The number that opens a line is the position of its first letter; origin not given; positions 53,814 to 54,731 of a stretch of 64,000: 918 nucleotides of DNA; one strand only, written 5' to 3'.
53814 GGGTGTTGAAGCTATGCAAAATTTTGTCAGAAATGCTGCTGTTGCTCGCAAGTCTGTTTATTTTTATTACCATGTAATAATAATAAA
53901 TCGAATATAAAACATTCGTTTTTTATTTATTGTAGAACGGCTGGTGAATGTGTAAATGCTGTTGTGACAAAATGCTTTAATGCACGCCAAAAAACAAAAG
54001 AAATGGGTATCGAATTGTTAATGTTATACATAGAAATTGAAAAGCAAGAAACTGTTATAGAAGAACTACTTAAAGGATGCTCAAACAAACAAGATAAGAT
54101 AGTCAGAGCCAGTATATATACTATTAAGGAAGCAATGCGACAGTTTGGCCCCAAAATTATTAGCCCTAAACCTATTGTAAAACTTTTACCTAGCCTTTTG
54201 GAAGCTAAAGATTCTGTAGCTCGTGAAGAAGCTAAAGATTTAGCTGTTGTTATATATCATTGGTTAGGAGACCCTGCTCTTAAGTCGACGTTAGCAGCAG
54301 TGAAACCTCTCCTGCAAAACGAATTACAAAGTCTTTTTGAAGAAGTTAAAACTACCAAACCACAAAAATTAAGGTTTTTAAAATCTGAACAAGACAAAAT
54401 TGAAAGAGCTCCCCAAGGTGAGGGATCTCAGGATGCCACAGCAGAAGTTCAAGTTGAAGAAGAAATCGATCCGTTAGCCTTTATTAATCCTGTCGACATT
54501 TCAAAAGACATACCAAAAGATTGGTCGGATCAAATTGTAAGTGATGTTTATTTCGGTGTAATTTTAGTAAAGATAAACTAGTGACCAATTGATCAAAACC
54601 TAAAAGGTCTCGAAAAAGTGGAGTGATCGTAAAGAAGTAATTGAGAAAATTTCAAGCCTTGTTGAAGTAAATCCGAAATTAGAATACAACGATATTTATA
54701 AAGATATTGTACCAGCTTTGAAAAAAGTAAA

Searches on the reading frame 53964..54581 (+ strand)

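Call 53: search_protein_families(library=pfam, proteins=[window:53964-54581:+], max_evalue=0.0001)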
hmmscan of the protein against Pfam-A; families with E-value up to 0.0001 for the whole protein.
window:53964-54581:+ (205 aa): 1 family
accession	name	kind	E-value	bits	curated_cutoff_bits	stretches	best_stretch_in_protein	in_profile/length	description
PF21041.3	XMAP215_CLASP_TOG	-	6.7e-36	124.6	27.1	1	2-125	100-230/230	XMAP215/Dis1/CLASP, TOG domain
